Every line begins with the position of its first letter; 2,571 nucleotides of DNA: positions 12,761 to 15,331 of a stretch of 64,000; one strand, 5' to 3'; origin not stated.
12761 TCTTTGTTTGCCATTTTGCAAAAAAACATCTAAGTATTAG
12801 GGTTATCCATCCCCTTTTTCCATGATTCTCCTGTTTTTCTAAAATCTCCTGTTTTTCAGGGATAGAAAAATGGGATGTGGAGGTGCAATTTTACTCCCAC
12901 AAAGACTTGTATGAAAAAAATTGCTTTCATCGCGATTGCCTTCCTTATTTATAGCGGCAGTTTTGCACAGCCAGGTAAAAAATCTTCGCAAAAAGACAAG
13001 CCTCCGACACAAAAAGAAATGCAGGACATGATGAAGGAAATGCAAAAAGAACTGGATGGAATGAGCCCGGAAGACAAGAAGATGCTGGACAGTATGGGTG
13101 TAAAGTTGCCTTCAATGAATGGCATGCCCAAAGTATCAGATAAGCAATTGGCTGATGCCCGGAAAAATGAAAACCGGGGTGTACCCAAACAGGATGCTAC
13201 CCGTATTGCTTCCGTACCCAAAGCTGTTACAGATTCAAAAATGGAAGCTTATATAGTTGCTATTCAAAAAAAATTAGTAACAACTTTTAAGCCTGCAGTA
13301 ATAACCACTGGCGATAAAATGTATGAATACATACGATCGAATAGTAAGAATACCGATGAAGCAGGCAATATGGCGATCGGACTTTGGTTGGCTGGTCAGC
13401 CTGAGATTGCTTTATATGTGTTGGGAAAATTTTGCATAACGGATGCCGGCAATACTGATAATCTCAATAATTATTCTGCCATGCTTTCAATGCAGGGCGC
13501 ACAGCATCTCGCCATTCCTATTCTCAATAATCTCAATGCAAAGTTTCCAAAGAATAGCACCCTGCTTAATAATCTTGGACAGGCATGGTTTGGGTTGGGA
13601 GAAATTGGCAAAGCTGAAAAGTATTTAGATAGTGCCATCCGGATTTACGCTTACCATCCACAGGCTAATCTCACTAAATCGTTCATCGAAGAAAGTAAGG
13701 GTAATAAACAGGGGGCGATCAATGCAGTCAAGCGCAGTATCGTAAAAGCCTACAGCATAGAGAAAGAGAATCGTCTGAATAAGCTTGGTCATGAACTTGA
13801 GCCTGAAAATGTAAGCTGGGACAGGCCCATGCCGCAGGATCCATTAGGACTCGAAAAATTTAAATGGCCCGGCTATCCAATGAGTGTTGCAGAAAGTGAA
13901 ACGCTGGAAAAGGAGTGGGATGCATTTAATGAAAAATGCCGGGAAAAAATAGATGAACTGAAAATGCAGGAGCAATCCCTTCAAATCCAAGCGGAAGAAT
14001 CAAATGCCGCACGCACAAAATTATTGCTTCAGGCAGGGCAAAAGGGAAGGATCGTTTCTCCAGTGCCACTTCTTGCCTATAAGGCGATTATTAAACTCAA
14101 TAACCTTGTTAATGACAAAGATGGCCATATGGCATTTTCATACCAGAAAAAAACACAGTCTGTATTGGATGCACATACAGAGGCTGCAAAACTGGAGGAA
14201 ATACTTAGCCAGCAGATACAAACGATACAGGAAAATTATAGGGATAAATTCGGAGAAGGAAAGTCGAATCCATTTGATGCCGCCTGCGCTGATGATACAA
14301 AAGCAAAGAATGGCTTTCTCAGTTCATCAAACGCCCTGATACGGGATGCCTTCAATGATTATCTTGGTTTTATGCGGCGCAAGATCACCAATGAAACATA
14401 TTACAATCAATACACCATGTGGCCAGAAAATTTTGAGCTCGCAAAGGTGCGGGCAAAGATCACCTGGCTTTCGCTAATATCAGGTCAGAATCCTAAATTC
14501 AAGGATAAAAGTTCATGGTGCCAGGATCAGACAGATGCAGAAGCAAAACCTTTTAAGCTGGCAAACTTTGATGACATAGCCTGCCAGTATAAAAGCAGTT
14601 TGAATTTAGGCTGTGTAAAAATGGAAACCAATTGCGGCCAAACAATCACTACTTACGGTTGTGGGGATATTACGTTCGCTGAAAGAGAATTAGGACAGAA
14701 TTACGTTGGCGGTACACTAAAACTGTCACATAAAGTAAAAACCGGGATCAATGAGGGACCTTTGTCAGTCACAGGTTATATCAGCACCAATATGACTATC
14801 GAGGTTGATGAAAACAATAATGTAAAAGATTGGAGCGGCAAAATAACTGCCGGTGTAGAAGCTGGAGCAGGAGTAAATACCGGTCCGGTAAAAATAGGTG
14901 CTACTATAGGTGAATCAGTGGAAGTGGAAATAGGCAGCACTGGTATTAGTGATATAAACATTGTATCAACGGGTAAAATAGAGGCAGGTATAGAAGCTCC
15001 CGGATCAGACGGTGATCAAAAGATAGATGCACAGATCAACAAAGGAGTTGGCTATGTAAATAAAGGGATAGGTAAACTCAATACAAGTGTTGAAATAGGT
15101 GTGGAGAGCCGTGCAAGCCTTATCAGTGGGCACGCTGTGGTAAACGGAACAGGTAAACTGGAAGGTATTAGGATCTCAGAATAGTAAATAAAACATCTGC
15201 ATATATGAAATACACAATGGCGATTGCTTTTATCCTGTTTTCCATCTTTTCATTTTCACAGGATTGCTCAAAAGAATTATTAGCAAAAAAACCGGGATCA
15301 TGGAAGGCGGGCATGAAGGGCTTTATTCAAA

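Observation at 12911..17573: Tight three-gene operon of exported proteins with no recognisable family, beside a dedicated TPR-kinase/LuxR pair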

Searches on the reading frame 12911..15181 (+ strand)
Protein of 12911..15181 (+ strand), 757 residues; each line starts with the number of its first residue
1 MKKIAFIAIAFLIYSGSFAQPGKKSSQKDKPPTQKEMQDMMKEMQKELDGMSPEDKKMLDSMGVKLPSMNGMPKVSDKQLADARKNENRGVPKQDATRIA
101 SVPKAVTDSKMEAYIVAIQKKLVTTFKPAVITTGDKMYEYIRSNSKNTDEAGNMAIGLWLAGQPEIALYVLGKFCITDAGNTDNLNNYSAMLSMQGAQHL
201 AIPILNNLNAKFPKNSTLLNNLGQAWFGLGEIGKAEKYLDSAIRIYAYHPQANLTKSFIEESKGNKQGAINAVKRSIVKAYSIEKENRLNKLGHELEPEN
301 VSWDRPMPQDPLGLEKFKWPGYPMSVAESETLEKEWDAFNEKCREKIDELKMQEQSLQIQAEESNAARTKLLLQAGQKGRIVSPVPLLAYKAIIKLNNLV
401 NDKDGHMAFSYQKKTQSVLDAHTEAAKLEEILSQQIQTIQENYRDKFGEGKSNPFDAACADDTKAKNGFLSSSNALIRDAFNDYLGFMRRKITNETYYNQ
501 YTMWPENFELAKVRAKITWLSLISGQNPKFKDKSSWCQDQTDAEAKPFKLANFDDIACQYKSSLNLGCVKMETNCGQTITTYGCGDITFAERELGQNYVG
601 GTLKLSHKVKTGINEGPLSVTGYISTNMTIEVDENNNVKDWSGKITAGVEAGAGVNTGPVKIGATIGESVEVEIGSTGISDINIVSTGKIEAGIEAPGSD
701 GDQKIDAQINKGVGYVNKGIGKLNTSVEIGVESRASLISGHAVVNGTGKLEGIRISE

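Call 3: search_protein_families(library=pfam, proteins=[window:12911-15181:+], max_evalue=1)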
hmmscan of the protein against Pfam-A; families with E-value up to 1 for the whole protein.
window:12911-15181:+ (757 aa): 10 families
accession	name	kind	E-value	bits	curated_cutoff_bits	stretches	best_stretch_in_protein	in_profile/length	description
PF14559.12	TPR_19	-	0.00094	19.9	25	1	201-246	10-55/68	Tetratricopeptide repeat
PF07719.23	TPR_2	-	0.0023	18.3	27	1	218-246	3-31/34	Tetratricopeptide repeat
PF00515.34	TPR_1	-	0.0033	17.6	27.8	1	218-245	3-30/34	Tetratricopeptide repeat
PF13374.12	TPR_10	-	0.0059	17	27.5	1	217-246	3-32/42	Tetratricopeptide repeat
PF03646.20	FlaG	-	0.0062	17.1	23.8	0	391-418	36-63/101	FlaG protein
PF13432.12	TPR_16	-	0.015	16.2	32.7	1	201-250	16-65/65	Tetratricopeptide repeat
PF13428.12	TPR_14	-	0.048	14.8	23.5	0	229-252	14-37/44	Tetratricopeptide repeat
PF20225.4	DUF6584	-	0.071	13.6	27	0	196-238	17-59/171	Family of unknown function (DUF6584)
PF13181.12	TPR_8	-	0.16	12.6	25.7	0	218-246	3-31/34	Tetratricopeptide repeat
PF13424.12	TPR_12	-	0.21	12.3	30.1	0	216-246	45-75/77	Tetratricopeptide repeat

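Call 4: search_protein_families(library=ncbifam, proteins=[window:12911-15181:+], max_evalue=1)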
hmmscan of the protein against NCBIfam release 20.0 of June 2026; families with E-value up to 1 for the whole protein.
window:12911-15181:+ (757 aa): 4 families
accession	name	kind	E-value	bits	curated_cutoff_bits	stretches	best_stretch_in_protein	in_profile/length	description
NF040959.1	MamA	equivalog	1.3e-06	28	200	1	139-275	62-198/204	magnetosome protein MamA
TIGR02917.1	PEP_TPR_lipo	equivalog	4.9e-05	21.4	312.2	1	178-277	189-288/899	XrtA/PEP-CTERM system TPR-repeat protein PrsT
TIGR02521.1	type_IV_pilW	equivalog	0.00061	19.4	154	1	179-275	96-194/234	type IV pilus biogenesis/stability protein PilW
NF033175.1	fuso_auto_Nterm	subfamily_domain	0.33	11.1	55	1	7-63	22-77/120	autotransporter-associated N-terminal domain-containing protein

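Call 5: search_protein_families(library=padloc, proteins=[window:12911-15181:+], max_evalue=1)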
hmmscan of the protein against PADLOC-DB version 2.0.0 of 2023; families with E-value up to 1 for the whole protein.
window:12911-15181:+ (757 aa): 0 families

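Call 6: search_protein_families(library=phrogs, proteins=[window:12911-15181:+], max_evalue=1)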
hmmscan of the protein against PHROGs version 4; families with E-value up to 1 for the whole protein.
window:12911-15181:+ (757 aa): 2 families
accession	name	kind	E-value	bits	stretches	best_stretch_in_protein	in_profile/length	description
phrog_20349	-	unknown function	0.00038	21.6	1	426-479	8-59/88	-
phrog_35813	-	unknown function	0.4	11.6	1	376-387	6-17/39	-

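Call 7: search_solved_structures(query=window:12911-15181:+, max_evalue=10)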
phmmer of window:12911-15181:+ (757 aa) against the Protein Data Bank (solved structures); distinct sequences matched with E-value up to 10: 8.
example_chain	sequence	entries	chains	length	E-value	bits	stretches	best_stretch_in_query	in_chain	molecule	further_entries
7obi_A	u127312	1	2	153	0.0011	20.8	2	177-250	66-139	CTPR-rv4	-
5fzr_A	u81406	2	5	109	0.053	15.3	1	152-245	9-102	DESIGNED TPR PROTEIN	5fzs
5fzq_A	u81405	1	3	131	0.062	15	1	152-245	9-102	DESIGNED TPR PROTEIN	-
6xt9_D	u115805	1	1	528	0.23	13.1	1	168-277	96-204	Bardet-Biedl syndrome 4 protein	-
2ho1_A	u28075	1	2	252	0.32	12.7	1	149-254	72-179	Type 4 fimbrial biogenesis protein PilF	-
2fi7_A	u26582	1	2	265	0.35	12.5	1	149-254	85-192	type 4 fimbrial biogenesis protein PilF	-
2wqh_A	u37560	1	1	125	0.42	12.3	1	195-253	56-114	CTPR3Y3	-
6vbu_4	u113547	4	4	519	0.55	11.9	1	180-277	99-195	Bardet-Biedl syndrome 4 protein homolog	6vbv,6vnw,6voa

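Call 10: find_homologous_proteins(query=window:12911-15181:+)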
Query window:12911-15181:+ (757 aa): 1074 proteins with E <= 0.001 among 8000 candidates; the best 120 are listed.
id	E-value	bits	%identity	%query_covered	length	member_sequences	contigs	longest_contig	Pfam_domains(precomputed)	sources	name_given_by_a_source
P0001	0.0e+0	1652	97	100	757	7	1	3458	-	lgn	-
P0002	0.0e+0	1452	84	100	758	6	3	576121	-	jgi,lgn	-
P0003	0.0e+0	1432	83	100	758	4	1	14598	-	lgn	-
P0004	0.0e+0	1425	83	100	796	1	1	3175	-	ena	-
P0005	0.0e+0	1405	81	100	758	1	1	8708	-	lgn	-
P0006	0.0e+0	1238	71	100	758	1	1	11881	-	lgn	-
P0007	0.0e+0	1218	69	100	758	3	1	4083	-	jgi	jgi:hypothetical protein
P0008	0.0e+0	1214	71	98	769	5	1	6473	-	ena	-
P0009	0.0e+0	1173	69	96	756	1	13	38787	-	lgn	-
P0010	0.0e+0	1172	69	98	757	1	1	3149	-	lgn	-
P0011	0.0e+0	1166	67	100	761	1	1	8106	-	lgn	-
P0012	0.0e+0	1162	68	100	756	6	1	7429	-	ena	-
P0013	0.0e+0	1150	66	100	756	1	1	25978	-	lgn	-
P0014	0.0e+0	1144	67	99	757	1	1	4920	-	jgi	jgi:hypothetical protein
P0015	0.0e+0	1141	67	100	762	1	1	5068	-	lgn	-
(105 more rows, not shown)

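Call 31: search_solved_structures(query=A3, max_evalue=1)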
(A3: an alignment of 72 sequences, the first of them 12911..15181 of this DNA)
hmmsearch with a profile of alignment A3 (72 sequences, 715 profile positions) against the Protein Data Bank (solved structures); distinct sequences matched with E-value up to 1: 4.
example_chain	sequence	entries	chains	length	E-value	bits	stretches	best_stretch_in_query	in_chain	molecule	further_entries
5fzq_A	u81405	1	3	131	0.00082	21.1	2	149-201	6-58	DESIGNED TPR PROTEIN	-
5fzr_A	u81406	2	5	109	0.00086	21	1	153-236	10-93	DESIGNED TPR PROTEIN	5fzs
7obi_A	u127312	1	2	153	0.12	14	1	168-277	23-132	CTPR-rv4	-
4gyo_A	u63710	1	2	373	0.15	13.6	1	221-292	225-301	Response regulator aspartate phosphatase J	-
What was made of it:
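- There is no Pfam or PDB sequence hit to these families (calls 3, 31).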

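Call 35: predict_structure(alignment_id=A3)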
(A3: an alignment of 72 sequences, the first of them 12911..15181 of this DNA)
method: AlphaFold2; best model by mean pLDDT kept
length: 757 residues; sequences in the alignment: 72
mean_pLDDT: 79.4   pTM: 0.53
mean pLDDT of the five models: 79.4, 77.9, 72.3, 69.6, 68.2
residues with pLDDT >= 90: 277; 70-90: 278; 50-70: 147; < 50: 55
segments of 3 or more residues with pLDDT < 50: 17-30, 62-65, 541-555, 714-724
pLDDT, mean of each block of 10 residues (from residue 1): 64 49 37 62 69 65 49 60 63 83 85 93 88 92 89 83 88 92 92 90 94 90 91 91 89 92 91 92 90 89 83 80 94 94 94 95 90 78 83 90 88 96 96 94 87 90 96 96 94 92 94 95 94 83 44 51 70 76 76 76 78 55 75 79 77 58 68 75 79 55 57 48 53 75 71 61
secondary structure, 60 per line:
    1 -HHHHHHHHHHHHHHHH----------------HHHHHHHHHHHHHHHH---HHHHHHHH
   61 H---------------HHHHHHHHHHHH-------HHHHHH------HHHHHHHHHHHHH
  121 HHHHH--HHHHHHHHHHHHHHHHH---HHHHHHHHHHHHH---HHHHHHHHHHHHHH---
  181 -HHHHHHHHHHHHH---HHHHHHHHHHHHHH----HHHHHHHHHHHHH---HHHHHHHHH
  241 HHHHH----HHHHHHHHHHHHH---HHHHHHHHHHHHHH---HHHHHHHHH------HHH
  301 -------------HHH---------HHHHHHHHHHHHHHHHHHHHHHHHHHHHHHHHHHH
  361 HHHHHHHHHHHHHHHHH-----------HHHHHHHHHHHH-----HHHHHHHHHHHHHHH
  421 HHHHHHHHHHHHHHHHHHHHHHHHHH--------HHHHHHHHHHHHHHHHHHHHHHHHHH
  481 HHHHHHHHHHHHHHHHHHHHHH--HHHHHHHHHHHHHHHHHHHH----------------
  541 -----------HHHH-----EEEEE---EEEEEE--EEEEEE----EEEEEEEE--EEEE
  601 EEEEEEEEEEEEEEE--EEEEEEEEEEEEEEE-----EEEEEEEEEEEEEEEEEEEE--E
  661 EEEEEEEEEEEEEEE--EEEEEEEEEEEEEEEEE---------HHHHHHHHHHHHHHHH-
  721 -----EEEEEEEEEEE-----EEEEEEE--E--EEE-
elements in order (helices of 4 or more, strands of 3 or more residues): H2-17 H34-49 H53-61 H77-88 H96-101 H108-125 H128-144 H148-160 H164-177 H182-194 H198-211 H216-228 H232-245 H250-262 H266-279 H283-291 H326-377 H389-400 H406-446 H455-502 H505-524 H552-555 E561-565 E569-574 E577-582 E587-594 E597-615 E618-632 E638-657 E660-675 E678-694 H704-719 E726-736 E742-748 E754-756
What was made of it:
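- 12911..15184 (+): gA, 757 aa: signal peptide; conserved Met-rich segment (aa about 30-75); TPR-like repeats 96-291; long helices 326-524; Cys-rich segment 537-585; Gly-rich amphipathic beta-hairpin tail to 757. AlphaFold2 gives pLDDT 79.4 overall: above 90 for 100-530 and 55-79 for the tail (call 35).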

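Call 39: fold_search(model_id=the predicted structure, library=pdb)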
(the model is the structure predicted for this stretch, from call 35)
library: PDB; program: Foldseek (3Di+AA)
matches with E <= 10: 1087; with E <= 0.001: 68
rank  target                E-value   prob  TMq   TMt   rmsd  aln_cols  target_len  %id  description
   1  7y4i_B                2.6e-05  1.00  0.16  0.15  26.2       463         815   14  Crystal structure of SPINDLY in complex with GDP (released 2022-12-07)
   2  4xi0_B                5.2e-05  1.00  0.17  0.64   9.6       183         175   16  MamA 41-end from Desulfovibrio magneticus RS-1 (released 2015-08-19)
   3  4xi0_A                5.4e-05  1.00  0.17  0.64   9.4       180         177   16  MamA 41-end from Desulfovibrio magneticus RS-1 (released 2015-08-19)
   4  4xi0_F                5.7e-05  1.00  0.17  0.64   9.4       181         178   16  MamA 41-end from Desulfovibrio magneticus RS-1 (released 2015-08-19)
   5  4xi0_D                6.7e-05  1.00  0.17  0.65   9.3       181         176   15  MamA 41-end from Desulfovibrio magneticus RS-1 (released 2015-08-19)
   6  3vty_C                6.7e-05  1.00  0.17  0.63   9.5       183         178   18  Crystal structure of MamA (released 2012-10-31)
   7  9gzg_A                7.0e-05  1.00  0.18  0.77   2.8       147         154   16  Crystal structure of CTPR4E4 mutant (released 2025-10-15)
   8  5lfm_A                8.8e-05  1.00  0.17  0.63   9.5       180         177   16  MamA RS-1 ArsTM double mutant (released 2017-08-02)
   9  9qhb                  9.2e-05  1.00  0.18  0.46   5.6       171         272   19  Crystal structure of 16-repeat CTPR protein with eliminated coordination sites (released 2025-10-22)
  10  9qhc_A                9.2e-05  1.00  0.18  0.45   8.9       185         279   15  Crystal structure of 8-repeat CTPR protein with eliminated coordination sites (released 2025-10-22)
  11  5lfm_B                1.0e-04  1.00  0.17  0.63   9.5       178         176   16  MamA RS-1 ArsTM double mutant (released 2017-08-02)
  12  5lfm_F                1.0e-04  1.00  0.17  0.63   9.5       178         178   16  MamA RS-1 ArsTM double mutant (released 2017-08-02)
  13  3vtx_A                1.0e-04  1.00  0.17  0.60   9.3       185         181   19  Crystal structure of MamA protein (released 2012-10-31)
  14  8chy                  1.0e-04  1.00  0.17  0.43  24.3       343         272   12  Crystal structure of an 8-repeat consensus TPR superhelix with Zinc. (released 2024-02-21)
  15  4n39_A                1.1e-04  1.00  0.19  0.20   1.9       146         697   18  Crystal structure of human O-GlcNAc transferase bound to a peptide from HCF-1 pro-repeat 2 (11-26) (released 2014-01-01)
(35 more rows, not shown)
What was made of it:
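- On TPR repeat proteins (gA, aa 96-291): Foldseek matches MamA, consensus TPR proteins and the OGT TPR domain with probability 1.0, E 3e-5 to 4e-4 and rmsd about 2-3 A over about 146 columns (calls 35, 39).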

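Call 66: fold_search(model_id=the predicted structure, library=viral)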
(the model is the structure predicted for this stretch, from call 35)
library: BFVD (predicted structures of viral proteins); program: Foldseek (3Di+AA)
matches with E <= 10: 396; with E <= 0.001: 1
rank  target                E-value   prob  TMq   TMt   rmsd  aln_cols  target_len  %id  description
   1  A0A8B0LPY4            1.8e-04  1.00  0.19  0.55  17.7       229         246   14  Tetratricopeptide repeat protein [uncultured archaeal virus]
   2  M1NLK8                3.0e-03  1.00  0.17  0.32  28.8       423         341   12  Repeat protein [Moumouvirus goulette]
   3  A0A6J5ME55            4.5e-03  1.00  0.17  0.21   5.3       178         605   12  Glycosyltransferase, DXD sugar-binding motif [uncultured Caudovirales phage]
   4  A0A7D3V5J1            4.7e-03  0.98  0.15  0.22  25.5       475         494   12  Tetratricopeptide repeat protein [Fadolivirus FV1/VV64]
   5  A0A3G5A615            5.3e-03  1.00  0.13  0.21  17.5       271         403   17  Sel1 repeat family protein [Hyperionvirus sp.]
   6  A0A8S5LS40            5.5e-03  1.00  0.15  0.31  20.9       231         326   11  Chaperone protein [Siphoviridae sp. ctMAv2]
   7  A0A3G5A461            5.8e-03  1.00  0.18  0.28  28.6       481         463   11  RING-type domain-containing protein [Harvfovirus sp.]
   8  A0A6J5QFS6            6.3e-03  1.00  0.17  0.23  11.0       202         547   13  Glycosyltransferase 2-like [uncultured Caudovirales phage]
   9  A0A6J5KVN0            6.3e-03  1.00  0.18  0.30   9.8       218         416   15  Methyltransferase FkbM [uncultured Caudovirales phage]
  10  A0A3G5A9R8            6.6e-03  1.00  0.17  0.50  15.5       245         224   14  Sel1 repeat family protein [Hyperionvirus sp.]
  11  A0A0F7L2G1            9.8e-03  1.00  0.15  0.25   4.6       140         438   14  Uncharacterized protein [uncultured marine virus]
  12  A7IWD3                1.1e-02  0.60  0.10  0.07  44.5       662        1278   10  Uncharacterized protein B258R [Paramecium bursaria Chlorella virus NY2A]
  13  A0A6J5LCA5            1.6e-02  0.16  0.06  0.09  45.1       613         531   12  Uncharacterized protein [uncultured Caudovirales phage]
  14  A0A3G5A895            1.7e-02  1.00  0.17  0.47  10.4       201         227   16  Tetratricopeptide repeat protein [Hyperionvirus sp.]
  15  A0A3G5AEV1            1.8e-02  0.98  0.15  0.22  24.7       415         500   12  Uncharacterized protein [Hyperionvirus sp.]
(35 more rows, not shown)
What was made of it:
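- Tried and rejected: Foldseek on full-length gA against PDB and BFVD was swamped by TPR matches (calls 39, 66).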
